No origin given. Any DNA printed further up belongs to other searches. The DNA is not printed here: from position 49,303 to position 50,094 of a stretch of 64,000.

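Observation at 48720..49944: Orphan phage-type cassette (PD-(D/E)XK nuclease and Sipho_Gp157-like protein) embedded between pepA and the pnt operon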

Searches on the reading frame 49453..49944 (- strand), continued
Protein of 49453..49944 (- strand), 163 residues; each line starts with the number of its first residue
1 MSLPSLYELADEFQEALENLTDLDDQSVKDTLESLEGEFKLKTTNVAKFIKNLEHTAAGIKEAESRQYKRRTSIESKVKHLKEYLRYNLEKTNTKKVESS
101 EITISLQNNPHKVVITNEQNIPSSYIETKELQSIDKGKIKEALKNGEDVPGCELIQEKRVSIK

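Call 82: get_annotated_region(hit=H3, flank=4000)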
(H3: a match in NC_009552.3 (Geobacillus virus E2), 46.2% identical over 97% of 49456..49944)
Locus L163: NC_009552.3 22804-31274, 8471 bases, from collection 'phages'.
description: Geobacillus virus E2, complete genome.
organism: Geobacillus virus E2 (NCBI taxid 447909)
taxonomy: Viruses; Duplodnaviria; Heunggongvirae; Uroviricota; Caudoviricetes
host: Geobacillus; source: deep-sea hydrothermal field; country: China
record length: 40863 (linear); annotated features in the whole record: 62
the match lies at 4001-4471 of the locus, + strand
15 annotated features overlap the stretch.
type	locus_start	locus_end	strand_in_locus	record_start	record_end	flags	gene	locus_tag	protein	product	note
CDS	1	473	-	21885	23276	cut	-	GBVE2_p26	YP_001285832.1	integrase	ORF26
CDS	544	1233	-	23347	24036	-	-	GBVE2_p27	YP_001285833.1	transcriptional repressor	ORF27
CDS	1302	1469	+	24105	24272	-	-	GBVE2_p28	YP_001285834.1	hypothetical protein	ORF28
CDS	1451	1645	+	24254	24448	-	-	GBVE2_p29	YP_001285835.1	hypothetical protein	ORF29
CDS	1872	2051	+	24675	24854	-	-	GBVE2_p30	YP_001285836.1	hypothetical protein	ORF30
CDS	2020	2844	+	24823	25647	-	-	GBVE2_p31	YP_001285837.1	Rha-like transcriptional regulator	ORF31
CDS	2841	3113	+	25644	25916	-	-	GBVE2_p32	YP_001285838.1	antitoxin from a toxin-antitoxin system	ORF32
CDS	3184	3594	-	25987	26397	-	-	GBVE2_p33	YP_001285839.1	hypothetical protein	ORF33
CDS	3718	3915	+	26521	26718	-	-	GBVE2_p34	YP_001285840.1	hypothetical protein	ORF34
CDS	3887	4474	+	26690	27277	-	-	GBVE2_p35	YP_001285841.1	Mu Gam-like end protection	ORF35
CDS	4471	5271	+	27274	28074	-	-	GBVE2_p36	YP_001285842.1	hypothetical protein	ORF36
CDS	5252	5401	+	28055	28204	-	-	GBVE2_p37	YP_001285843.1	hypothetical protein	ORF37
CDS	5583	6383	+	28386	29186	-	-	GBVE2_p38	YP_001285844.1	hypothetical protein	ORF38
CDS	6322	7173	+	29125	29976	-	-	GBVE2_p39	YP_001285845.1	replisome organizer DnaA-like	ORF39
CDS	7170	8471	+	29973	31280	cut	-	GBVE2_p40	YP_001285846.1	DnaB-like replicative helicase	ORF40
